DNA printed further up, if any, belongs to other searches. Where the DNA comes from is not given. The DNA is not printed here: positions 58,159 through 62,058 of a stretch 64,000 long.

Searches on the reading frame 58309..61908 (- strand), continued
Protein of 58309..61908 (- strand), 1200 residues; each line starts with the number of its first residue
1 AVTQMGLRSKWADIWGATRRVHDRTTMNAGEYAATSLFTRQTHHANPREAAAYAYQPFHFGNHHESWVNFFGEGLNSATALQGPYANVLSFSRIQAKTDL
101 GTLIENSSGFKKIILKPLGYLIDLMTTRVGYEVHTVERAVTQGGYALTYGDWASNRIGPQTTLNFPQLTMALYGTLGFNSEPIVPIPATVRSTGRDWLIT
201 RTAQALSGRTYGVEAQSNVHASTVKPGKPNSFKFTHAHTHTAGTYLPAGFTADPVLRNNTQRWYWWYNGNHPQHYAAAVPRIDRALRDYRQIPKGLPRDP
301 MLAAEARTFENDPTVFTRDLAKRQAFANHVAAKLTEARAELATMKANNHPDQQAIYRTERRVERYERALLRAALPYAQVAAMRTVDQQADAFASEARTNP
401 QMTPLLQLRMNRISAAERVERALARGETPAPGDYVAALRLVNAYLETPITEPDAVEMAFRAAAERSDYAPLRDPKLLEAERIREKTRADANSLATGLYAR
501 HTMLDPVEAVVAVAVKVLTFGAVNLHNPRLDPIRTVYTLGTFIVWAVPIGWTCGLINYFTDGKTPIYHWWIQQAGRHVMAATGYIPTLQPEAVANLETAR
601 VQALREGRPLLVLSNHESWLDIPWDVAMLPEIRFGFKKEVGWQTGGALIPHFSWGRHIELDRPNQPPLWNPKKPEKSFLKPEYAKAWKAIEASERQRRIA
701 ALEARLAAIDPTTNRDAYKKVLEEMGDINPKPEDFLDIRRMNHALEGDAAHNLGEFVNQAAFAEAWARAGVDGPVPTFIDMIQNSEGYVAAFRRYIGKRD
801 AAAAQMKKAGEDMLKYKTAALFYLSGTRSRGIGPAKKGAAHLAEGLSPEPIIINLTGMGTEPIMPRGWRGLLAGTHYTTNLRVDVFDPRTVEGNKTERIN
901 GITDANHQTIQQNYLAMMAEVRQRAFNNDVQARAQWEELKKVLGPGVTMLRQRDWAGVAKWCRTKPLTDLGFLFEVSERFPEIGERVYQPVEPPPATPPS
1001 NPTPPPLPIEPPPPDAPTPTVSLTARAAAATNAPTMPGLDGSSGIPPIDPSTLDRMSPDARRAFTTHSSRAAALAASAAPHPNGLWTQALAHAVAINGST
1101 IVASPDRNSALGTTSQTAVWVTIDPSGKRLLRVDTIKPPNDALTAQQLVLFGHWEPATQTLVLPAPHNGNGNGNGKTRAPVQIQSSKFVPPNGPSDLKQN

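Call 92: list_cluster_members(proteins=[P0057, P0073, P0089, P0095, P0097, P0113, P0117, P0150, P0163, P0101])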
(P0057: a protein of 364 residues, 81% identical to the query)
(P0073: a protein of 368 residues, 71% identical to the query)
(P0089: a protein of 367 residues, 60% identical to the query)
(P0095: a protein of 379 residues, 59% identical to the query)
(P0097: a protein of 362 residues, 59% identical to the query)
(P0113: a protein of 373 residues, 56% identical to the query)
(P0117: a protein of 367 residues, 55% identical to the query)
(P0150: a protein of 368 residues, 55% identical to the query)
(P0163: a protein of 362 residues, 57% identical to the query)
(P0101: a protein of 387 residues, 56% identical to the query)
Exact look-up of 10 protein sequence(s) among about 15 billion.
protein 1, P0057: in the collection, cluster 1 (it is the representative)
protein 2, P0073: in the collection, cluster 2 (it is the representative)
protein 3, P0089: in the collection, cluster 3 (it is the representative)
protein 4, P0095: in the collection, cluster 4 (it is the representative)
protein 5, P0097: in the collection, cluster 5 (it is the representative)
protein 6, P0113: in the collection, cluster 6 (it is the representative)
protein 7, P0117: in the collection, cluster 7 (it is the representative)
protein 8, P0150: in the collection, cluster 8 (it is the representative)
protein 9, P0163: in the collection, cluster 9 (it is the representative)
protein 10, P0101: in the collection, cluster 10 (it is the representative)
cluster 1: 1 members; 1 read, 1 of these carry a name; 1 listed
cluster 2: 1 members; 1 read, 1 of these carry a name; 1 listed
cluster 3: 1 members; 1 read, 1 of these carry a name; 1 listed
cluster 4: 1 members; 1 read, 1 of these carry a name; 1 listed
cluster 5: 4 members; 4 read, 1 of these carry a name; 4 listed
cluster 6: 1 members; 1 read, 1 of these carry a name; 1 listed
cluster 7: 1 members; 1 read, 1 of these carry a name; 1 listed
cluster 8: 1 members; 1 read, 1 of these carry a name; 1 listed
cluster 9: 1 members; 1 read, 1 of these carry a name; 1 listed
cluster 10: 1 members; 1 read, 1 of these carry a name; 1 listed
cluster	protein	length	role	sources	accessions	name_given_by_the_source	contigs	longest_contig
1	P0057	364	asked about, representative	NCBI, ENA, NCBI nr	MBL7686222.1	MAG: type III secretion system export apparatus subunit SctU [Deltaproteobacteria ... | type III secretion system export apparatus subunit SctU [Deltaproteobacteria bacterium]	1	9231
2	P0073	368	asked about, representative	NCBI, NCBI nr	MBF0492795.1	MAG: EscU/YscU/HrcU family type III secretion system export apparatus switch protein ... | EscU/YscU/HrcU family type III secretion system export apparatus switch protein ...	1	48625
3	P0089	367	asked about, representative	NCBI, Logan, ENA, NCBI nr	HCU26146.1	MAG TPA: EscU/YscU/HrcU family type III secretion system export apparatus switch protein ... | EscU/YscU/HrcU family type III secretion system export apparatus switch protein ...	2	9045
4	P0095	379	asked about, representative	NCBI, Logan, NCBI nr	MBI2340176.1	MAG: EscU/YscU/HrcU family type III secretion system export apparatus switch protein ... | EscU/YscU/HrcU family type III secretion system export apparatus switch protein ...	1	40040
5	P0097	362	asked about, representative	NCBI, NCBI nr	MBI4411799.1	MAG: EscU/YscU/HrcU family type III secretion system export apparatus switch protein, ... | EscU/YscU/HrcU family type III secretion system export apparatus switch protein ...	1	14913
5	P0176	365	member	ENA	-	-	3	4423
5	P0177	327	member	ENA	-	-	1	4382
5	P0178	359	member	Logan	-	-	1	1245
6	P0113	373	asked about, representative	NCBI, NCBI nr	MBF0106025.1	MAG: type III secretion system export apparatus subunit SctU [Deltaproteobacteria ... | type III secretion system export apparatus subunit SctU [Deltaproteobacteria bacterium]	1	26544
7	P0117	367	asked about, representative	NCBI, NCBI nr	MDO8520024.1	MAG: EscU/YscU/HrcU family type III secretion system export apparatus switch protein ... | EscU/YscU/HrcU family type III secretion system export apparatus switch protein ...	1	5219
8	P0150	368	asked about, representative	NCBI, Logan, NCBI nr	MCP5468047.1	MAG: type III secretion system export apparatus subunit SctU [Deltaproteobacteria ... | type III secretion system export apparatus subunit SctU [Deltaproteobacteria bacterium]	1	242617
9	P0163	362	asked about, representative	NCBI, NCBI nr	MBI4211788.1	MAG: flagellar biosynthesis protein FlhB [Deltaproteobacteria bacterium] | flagellar biosynthesis protein FlhB [Deltaproteobacteria bacterium]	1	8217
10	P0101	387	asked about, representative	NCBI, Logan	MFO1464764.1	MAG: EscU/YscU/HrcU family type III secretion system export apparatus switch protein ...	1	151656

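Call 93: find_encoding_contigs(protein=P0095, flank=10000, max_places=4)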
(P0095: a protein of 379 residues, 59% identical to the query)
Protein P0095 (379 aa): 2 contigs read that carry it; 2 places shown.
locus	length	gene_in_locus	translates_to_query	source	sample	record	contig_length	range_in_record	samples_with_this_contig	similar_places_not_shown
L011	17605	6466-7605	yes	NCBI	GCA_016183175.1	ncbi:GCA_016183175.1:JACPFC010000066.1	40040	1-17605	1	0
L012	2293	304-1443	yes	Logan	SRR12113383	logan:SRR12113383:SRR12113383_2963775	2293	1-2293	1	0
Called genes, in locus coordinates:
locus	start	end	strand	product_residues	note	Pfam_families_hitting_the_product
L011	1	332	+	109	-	PF06071:YchF-GTPase_C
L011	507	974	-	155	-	-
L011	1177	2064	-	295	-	PF05681:Fumerase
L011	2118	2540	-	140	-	PF01850:PIN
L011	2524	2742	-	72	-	-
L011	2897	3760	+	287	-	PF02219:MTHFR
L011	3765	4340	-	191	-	-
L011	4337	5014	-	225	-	PF00702:Hydrolase, PF13419:HAD_2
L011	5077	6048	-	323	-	PF00490:ALAD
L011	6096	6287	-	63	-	-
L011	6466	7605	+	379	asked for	PF01312:Bac_export_2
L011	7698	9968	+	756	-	PF13646:HEAT_2 (faint), PF02985:HEAT (faint), PF13513:HEAT_EZ (faint)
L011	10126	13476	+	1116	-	-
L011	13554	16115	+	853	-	-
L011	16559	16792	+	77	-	PF10049:DUF2283 (weak)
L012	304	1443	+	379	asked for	PF01312:Bac_export_2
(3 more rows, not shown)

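Call 94: find_encoding_contigs(protein=P0062, flank=10000, max_places=2)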
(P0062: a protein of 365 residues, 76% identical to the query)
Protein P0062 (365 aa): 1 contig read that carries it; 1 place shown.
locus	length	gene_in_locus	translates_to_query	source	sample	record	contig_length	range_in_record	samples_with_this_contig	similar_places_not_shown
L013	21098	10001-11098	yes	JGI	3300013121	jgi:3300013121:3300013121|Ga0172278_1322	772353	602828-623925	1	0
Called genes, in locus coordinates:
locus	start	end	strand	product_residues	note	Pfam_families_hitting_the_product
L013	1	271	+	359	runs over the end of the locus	PF00483:NTP_transferase, PF12804:NTP_transf_3, PF22640:ManC_GMP_beta-helix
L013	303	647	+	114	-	PF01740:STAS, PF13466:STAS_2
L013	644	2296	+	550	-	PF13581:HATPase_c_2, PF02518:HATPase_c (weak), PF01590:GAF, PF13185:GAF_2, PF13492:GAF_3, PF07228:SpoIIE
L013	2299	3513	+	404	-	PF08245:Mur_ligase_M, PF02875:Mur_ligase_C, PF27239:FOL3_C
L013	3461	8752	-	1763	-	PF01553:Acyltransferase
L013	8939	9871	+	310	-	PF00490:ALAD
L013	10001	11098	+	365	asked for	PF01312:Bac_export_2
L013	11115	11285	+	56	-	-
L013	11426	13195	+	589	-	PF13519:VWA_2 (weak)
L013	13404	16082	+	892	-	-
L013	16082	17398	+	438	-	-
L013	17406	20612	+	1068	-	-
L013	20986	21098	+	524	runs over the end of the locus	-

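Call 95: find_encoding_contigs(protein=P0064, flank=10000, max_places=2)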
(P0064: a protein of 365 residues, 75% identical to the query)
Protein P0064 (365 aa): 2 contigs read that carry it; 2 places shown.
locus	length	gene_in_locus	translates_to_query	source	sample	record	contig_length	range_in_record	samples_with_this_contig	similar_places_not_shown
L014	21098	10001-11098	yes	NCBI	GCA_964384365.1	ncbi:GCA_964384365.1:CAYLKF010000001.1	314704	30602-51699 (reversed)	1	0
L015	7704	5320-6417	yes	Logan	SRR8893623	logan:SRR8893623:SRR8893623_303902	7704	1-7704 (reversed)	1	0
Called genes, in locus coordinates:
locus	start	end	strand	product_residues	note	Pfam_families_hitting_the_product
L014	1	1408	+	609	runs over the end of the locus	PF13522:GATase_6, PF13537:GATase_7, PF01380:SIS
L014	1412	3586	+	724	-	PF00580:UvrD-helicase, PF13245:AAA_19, PF13604:AAA_30 (faint), PF01443:Viral_helicase1 (faint), PF13361:UvrD_C, PF13538:UvrD_C_2, PF21196:PcrA_UvrD_tudor (weak)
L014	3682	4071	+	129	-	PF00072:Response_reg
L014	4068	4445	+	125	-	PF00072:Response_reg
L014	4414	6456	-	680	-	PF00672:HAMP (weak), PF00512:HisKA, PF02518:HATPase_c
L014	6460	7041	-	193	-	PF25487:ETR1_N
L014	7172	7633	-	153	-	PF00072:Response_reg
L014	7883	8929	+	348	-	PF05958:tRNA_U5-meth_tr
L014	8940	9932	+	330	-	PF00490:ALAD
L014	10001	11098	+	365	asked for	PF01312:Bac_export_2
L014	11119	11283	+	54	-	-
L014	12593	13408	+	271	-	-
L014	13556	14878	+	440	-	-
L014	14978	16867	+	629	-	PF00691:OmpA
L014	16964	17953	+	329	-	PF00691:OmpA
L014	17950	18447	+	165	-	PF04480:DUF559, PF18741:MTES_1575 (weak)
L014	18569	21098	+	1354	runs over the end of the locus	-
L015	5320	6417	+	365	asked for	PF01312:Bac_export_2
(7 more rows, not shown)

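Call 96: find_encoding_contigs(protein=P0063, flank=10000, max_places=2)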
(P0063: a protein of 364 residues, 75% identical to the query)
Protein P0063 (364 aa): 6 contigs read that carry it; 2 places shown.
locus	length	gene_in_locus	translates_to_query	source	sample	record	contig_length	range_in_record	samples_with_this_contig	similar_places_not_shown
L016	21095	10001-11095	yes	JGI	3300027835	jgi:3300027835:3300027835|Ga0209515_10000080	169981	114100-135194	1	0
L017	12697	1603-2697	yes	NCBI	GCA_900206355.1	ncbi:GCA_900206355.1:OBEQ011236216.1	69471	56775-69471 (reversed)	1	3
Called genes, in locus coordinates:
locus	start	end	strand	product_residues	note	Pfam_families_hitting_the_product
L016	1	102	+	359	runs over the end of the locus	PF00483:NTP_transferase, PF22640:ManC_GMP_beta-helix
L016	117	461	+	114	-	PF01740:STAS, PF13466:STAS_2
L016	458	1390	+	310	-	PF13581:HATPase_c_2, PF13185:GAF_2, PF01590:GAF, PF13492:GAF_3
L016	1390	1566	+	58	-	-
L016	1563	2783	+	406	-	PF08245:Mur_ligase_M (weak), PF02875:Mur_ligase_C (faint), PF27239:FOL3_C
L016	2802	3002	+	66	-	PF15919:HicB_lk_antitox, PF21748:UPF0150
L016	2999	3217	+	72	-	PF07927:HicA_toxin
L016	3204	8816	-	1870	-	-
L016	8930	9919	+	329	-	PF00490:ALAD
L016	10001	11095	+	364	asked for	PF01312:Bac_export_2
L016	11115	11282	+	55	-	-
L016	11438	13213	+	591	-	PF00092:VWA (weak), PF13519:VWA_2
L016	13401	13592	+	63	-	-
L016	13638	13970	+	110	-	-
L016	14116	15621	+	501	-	-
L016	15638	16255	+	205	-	-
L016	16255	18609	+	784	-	-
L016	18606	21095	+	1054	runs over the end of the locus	-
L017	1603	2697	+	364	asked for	PF01312:Bac_export_2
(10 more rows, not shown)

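Call 97: search_protein_families(library=pfam, proteins=[L010:5772-6350:+, P0020], max_evalue=1)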
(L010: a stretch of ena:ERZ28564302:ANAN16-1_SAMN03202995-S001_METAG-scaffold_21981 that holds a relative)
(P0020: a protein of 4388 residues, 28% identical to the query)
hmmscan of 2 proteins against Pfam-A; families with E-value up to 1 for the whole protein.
L010:5772-6350:+ (192 aa): 1 family
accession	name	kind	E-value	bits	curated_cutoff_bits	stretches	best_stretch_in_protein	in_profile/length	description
PF22039.1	HUTI_composite_bact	-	0.046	13.8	25.5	0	64-72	7-15/26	Imidazolonepropionase-like composite domain, bacteria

P0020 (4388 aa): 3 families
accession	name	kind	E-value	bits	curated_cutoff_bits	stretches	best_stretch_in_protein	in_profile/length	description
PF13472.12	Lipase_GDSL_2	-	1.3e-08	36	32.9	1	4145-4271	1-120/178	GDSL-like Lipase/Acylhydrolase family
PF00657.28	Lipase_GDSL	-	7.4e-07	30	23.6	1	4143-4344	1-208/208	GDSL-like Lipase/Acylhydrolase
PF01553.26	Acyltransferase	-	0.00064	20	23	1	3614-3674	65-122/132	Acyltransferase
